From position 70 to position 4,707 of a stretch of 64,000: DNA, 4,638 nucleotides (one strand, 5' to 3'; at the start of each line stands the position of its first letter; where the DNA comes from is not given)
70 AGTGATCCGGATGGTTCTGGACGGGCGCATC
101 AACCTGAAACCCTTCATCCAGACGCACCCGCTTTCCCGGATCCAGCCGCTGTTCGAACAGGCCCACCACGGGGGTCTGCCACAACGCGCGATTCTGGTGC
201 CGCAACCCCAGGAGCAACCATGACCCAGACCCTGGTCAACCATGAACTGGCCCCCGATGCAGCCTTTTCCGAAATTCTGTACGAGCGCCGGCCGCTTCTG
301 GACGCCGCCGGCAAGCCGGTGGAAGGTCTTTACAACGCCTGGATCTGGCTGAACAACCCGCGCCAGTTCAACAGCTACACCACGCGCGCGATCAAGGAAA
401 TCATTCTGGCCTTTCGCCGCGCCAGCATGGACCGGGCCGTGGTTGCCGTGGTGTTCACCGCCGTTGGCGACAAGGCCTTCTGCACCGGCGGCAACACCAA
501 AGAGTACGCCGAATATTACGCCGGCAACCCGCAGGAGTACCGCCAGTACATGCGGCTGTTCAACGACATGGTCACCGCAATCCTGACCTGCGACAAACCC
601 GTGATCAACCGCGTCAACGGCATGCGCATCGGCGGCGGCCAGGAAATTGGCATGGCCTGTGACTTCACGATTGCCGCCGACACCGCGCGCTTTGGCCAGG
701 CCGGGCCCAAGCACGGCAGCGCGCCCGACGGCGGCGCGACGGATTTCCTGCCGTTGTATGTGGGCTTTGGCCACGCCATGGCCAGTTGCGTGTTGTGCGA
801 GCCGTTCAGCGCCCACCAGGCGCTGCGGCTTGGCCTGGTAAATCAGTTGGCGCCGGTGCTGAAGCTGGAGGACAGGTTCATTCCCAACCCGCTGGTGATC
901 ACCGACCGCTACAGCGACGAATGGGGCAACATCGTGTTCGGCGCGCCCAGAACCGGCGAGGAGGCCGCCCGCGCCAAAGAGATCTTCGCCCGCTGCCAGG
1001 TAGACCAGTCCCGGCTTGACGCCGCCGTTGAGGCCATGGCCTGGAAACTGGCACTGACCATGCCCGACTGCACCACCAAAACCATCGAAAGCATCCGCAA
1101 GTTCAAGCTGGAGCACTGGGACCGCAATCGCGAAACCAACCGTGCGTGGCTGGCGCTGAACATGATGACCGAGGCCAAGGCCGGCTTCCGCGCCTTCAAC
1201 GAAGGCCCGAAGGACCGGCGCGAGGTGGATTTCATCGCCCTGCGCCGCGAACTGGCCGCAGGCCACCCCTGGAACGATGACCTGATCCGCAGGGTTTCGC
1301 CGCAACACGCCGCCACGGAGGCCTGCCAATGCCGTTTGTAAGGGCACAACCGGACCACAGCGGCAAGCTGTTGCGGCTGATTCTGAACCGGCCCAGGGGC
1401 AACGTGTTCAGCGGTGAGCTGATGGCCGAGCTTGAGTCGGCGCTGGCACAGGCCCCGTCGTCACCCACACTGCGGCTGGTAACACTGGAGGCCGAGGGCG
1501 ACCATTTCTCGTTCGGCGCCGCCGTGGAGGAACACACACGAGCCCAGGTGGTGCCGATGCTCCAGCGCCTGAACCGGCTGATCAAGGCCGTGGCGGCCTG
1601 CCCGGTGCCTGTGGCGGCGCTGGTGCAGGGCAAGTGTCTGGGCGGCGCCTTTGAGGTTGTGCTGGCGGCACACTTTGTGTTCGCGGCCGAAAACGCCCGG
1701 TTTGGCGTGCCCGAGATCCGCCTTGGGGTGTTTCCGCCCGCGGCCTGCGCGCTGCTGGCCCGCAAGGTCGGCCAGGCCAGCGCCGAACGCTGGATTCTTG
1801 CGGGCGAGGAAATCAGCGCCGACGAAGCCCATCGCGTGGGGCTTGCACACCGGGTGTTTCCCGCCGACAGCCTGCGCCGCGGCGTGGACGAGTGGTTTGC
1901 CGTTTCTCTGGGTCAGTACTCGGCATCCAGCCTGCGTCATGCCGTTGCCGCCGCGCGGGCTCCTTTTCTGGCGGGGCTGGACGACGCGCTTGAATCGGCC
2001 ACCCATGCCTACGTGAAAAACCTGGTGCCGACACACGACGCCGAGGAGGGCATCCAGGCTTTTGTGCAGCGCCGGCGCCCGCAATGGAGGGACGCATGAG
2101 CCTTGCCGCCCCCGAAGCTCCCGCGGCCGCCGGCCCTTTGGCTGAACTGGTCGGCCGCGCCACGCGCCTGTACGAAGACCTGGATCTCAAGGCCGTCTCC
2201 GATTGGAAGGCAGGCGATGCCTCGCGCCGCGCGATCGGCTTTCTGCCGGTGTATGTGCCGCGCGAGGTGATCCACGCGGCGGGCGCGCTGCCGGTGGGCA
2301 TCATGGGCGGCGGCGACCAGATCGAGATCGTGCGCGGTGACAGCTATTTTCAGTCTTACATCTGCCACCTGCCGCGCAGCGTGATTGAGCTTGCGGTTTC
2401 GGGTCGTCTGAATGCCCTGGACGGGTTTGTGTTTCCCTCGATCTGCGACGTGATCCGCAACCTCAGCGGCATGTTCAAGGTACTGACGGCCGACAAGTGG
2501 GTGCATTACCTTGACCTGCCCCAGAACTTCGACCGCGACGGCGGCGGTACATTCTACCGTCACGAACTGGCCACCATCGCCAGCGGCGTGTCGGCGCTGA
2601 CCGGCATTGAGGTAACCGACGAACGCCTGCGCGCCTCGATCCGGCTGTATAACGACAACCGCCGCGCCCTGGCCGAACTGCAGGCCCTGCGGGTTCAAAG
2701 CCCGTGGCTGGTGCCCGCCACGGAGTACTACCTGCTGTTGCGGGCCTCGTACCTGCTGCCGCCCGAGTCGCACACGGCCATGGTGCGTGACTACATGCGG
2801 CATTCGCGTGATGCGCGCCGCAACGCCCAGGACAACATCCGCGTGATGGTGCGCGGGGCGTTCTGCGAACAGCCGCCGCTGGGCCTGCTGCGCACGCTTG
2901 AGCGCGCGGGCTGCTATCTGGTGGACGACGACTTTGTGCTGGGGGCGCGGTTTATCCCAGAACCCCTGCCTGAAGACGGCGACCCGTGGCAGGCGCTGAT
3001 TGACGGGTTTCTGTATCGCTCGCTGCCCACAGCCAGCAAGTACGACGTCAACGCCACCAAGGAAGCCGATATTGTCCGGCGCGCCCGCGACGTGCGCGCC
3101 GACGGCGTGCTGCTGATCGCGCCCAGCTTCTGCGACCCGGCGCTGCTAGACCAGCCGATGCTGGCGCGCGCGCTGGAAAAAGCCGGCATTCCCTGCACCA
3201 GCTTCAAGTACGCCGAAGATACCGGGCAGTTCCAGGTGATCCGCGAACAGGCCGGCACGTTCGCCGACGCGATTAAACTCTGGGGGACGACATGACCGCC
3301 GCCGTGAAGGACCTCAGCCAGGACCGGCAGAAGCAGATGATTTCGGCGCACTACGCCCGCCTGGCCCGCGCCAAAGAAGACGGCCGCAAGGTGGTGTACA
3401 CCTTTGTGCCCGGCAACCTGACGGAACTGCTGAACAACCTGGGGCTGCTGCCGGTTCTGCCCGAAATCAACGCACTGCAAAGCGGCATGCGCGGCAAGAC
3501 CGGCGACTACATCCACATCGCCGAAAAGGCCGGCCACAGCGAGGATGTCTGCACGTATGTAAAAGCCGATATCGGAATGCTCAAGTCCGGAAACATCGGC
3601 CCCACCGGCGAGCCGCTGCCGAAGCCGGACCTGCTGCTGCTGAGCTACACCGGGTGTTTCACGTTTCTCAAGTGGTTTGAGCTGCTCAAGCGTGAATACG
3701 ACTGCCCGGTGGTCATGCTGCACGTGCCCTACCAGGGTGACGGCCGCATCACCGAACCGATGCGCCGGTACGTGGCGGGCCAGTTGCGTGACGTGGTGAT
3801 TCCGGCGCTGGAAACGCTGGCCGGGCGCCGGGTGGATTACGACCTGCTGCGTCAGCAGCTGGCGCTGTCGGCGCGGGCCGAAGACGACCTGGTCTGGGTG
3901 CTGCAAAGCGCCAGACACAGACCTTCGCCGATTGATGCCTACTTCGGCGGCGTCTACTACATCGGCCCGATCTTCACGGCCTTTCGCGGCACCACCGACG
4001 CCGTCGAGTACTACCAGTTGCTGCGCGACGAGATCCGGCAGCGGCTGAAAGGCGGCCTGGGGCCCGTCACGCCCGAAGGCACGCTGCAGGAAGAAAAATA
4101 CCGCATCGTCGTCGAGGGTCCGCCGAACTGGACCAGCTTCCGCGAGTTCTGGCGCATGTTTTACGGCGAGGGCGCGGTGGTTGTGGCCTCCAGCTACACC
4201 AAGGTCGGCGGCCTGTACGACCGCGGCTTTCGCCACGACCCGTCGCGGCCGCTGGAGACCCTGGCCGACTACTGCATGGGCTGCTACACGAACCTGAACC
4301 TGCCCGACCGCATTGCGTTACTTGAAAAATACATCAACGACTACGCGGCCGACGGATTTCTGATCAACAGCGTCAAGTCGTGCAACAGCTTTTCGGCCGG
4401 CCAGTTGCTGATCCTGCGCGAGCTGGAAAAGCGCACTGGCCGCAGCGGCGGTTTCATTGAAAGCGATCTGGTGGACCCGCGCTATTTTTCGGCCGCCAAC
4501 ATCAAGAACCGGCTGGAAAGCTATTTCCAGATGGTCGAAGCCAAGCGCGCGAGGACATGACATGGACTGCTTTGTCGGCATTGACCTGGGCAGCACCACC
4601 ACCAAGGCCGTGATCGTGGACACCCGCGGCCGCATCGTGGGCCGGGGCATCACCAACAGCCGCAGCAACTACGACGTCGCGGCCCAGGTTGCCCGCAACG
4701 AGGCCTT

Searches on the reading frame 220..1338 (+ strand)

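Call 60: search_protein_families(library=pfam, proteins=[window:220-1338:+], max_evalue=0.0001)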
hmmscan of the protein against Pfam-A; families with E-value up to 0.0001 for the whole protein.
window:220-1338:+ (373 aa): 2 families
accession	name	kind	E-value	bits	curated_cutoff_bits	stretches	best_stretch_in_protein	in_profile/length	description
PF00378.25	ECH_1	-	1.8e-42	145.8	27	1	41-219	8-182/251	Enoyl-CoA hydratase/isomerase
PF16113.10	ECH_2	-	3.5e-22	79.8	27.2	1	41-215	3-176/335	Enoyl-CoA hydratase/isomerase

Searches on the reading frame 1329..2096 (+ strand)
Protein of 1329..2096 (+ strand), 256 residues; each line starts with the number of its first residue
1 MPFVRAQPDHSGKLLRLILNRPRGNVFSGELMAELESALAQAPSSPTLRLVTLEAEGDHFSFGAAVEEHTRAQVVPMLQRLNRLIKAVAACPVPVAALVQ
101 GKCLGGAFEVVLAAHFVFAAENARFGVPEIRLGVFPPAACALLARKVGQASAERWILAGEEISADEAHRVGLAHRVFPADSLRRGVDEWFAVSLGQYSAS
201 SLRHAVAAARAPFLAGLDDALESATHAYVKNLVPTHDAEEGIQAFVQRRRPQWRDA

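Call 60: search_protein_families(library=pfam, proteins=[window:1329-2096:+], max_evalue=0.0001)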
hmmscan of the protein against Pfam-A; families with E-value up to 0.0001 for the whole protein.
window:1329-2096:+ (256 aa): 2 families
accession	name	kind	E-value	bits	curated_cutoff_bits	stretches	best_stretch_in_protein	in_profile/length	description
PF00378.25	ECH_1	-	1.5e-42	146.2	27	1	15-255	7-250/251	Enoyl-CoA hydratase/isomerase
PF16113.10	ECH_2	-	1.4e-20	74.6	27.2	1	16-183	3-178/335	Enoyl-CoA hydratase/isomerase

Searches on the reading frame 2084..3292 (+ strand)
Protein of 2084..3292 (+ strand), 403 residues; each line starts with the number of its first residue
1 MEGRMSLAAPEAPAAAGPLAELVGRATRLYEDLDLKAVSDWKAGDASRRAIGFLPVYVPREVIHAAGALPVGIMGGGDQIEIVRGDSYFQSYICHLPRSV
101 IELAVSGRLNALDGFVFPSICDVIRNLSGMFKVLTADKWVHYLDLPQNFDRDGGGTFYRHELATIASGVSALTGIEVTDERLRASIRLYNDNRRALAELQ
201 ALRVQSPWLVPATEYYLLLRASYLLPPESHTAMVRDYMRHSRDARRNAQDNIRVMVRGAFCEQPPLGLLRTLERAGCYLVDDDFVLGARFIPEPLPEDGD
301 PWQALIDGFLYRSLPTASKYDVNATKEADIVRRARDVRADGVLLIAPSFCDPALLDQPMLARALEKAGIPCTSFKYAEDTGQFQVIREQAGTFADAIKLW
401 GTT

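Call 60: search_protein_families(library=pfam, proteins=[window:2084-3292:+], max_evalue=0.0001)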
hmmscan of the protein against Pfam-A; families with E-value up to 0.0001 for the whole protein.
window:2084-3292:+ (403 aa): 1 family
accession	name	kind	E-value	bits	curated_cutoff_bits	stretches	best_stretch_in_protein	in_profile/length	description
PF06050.19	HGD-D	-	1.1e-65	222.9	28.4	1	56-395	2-340/342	2-hydroxyglutaryl-CoA dehydratase, D-component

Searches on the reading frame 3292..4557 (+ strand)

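Call 60: search_protein_families(library=pfam, proteins=[window:3292-4557:+], max_evalue=0.0001)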
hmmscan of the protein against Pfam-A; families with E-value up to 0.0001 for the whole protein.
window:3292-4557:+ (422 aa): 1 family
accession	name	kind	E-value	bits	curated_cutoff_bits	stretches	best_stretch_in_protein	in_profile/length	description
PF06050.19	HGD-D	-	3.2e-55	188.5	28.4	1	45-414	7-341/342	2-hydroxyglutaryl-CoA dehydratase, D-component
